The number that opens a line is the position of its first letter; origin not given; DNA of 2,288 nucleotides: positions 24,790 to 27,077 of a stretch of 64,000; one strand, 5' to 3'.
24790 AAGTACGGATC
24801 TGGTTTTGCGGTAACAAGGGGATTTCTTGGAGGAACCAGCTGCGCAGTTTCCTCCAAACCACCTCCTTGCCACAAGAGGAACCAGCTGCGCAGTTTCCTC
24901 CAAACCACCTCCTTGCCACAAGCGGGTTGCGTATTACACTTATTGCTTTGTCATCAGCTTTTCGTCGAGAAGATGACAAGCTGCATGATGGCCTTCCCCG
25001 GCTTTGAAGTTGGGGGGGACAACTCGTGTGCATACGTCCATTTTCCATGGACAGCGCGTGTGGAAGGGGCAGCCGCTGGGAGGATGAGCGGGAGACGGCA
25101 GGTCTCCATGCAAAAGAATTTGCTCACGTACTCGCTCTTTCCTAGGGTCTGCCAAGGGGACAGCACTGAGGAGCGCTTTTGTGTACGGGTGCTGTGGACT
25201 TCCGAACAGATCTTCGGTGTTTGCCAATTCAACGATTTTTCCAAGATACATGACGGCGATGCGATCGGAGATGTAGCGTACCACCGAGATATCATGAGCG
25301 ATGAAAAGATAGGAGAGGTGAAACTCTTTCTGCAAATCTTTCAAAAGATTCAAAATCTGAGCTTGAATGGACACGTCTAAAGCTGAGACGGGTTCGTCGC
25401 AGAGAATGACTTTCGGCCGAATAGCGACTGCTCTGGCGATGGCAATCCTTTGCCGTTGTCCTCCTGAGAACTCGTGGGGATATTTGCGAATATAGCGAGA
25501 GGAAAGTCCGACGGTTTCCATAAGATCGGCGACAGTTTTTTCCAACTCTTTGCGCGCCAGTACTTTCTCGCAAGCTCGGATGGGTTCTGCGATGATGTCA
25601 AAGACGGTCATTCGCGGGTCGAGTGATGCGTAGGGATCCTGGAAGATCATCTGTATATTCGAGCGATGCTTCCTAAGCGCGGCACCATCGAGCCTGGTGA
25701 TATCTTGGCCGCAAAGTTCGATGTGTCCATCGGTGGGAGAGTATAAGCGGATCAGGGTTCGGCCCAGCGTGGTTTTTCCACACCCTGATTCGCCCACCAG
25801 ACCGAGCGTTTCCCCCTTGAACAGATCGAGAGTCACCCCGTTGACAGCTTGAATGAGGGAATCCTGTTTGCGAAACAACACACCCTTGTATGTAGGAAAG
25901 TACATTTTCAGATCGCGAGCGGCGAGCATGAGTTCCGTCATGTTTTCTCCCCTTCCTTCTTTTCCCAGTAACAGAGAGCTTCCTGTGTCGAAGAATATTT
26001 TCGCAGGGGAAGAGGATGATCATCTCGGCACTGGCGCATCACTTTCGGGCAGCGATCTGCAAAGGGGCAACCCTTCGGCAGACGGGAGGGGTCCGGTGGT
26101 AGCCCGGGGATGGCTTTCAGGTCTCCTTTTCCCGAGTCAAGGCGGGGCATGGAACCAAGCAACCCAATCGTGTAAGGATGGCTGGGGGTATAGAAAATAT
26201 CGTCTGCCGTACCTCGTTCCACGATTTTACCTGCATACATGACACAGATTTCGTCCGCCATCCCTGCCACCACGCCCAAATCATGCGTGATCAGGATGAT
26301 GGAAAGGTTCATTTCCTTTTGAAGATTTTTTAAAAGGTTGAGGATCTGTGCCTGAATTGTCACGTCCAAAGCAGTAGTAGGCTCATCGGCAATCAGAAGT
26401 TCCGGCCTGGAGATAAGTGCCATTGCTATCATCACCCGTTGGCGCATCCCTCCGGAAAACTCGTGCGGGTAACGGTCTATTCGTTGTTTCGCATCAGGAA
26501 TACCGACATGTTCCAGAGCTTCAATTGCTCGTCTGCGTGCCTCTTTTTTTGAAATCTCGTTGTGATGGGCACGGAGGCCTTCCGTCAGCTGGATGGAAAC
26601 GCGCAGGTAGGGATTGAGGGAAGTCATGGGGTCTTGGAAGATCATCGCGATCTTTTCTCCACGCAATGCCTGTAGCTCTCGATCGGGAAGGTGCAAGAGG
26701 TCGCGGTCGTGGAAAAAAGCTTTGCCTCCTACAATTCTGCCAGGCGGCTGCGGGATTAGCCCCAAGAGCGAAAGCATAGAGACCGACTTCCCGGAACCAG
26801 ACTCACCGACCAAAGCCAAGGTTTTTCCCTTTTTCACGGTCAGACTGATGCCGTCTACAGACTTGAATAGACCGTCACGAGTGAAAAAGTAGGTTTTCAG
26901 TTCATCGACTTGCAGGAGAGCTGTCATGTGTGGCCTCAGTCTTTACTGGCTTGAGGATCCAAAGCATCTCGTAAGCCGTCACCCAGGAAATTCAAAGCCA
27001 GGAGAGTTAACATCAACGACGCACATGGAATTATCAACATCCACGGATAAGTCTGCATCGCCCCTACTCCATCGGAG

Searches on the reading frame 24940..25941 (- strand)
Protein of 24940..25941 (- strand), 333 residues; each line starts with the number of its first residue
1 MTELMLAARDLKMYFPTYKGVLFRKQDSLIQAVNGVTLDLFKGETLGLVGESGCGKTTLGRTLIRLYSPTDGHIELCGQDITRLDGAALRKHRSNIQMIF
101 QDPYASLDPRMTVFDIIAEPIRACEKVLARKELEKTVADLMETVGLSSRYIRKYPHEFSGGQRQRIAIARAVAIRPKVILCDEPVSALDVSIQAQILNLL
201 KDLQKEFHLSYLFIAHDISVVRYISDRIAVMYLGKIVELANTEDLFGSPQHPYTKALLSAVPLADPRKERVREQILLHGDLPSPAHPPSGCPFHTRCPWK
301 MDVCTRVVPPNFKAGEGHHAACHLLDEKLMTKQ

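Call 28: search_protein_families(library=pfam, proteins=[window:24940-25941:-], max_evalue=0.01)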
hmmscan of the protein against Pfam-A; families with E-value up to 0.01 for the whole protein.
window:24940-25941:- (333 aa): 8 families
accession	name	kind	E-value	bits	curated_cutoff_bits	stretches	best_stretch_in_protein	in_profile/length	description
PF00005.33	ABC_tran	-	3.8e-35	121.9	25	1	34-185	2-136/137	ABC transporter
PF08352.17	oligo_HPY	-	1.9e-18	67.1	27.1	1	237-304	1-65/65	Oligopeptide/dipeptide transporter, C-terminal region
PF13401.12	AAA_22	-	0.00017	22.3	27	1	48-215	10-122/130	AAA domain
PF13304.12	AAA_21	-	0.00084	19.9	27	0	155-205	235-288/304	AAA domain, putative AbiEii toxin, Type IV TA system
PF00004.35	AAA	-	0.0025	18.7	21.2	0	48-114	3-38/131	ATPase family associated with various cellular activities (AAA)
PF07728.20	AAA_5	-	0.0043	17.5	22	0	48-83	4-39/139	AAA domain (dynein-related subfamily)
PF02463.25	SMC_N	-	0.0043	17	40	0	44-222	25-203/220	RecF/RecN/SMC N terminal domain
PF00485.24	PRK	-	0.0075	16.5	22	0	47-123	3-80/196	Phosphoribulokinase / Uridine kinase family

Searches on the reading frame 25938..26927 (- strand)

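Call 28: search_protein_families(library=pfam, proteins=[window:25938-26927:-], max_evalue=0.01)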
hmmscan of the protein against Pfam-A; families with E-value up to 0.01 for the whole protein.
window:25938-26927:- (329 aa): 7 families
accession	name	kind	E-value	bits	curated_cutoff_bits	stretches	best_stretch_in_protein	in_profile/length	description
PF00005.33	ABC_tran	-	6.7e-30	104.9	25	1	25-185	2-137/137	ABC transporter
PF08352.17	oligo_HPY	-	2.8e-22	79.3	27.1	1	236-300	1-65/65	Oligopeptide/dipeptide transporter, C-terminal region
PF13304.12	AAA_21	-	2.1e-07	31.8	27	1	126-220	181-303/304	AAA domain, putative AbiEii toxin, Type IV TA system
PF02463.25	SMC_N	-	3.1e-05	24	40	1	21-229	10-210/220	RecF/RecN/SMC N terminal domain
PF13401.12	AAA_22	-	0.00029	21.6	27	1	35-213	6-121/130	AAA domain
PF20703.3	nSTAND1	-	0.0033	17.6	27.1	1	11-61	13-58/379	Novel STAND NTPase 1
PF05621.17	TniB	-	0.0052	16.7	22.4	0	174-217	119-164/189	Bacterial TniB protein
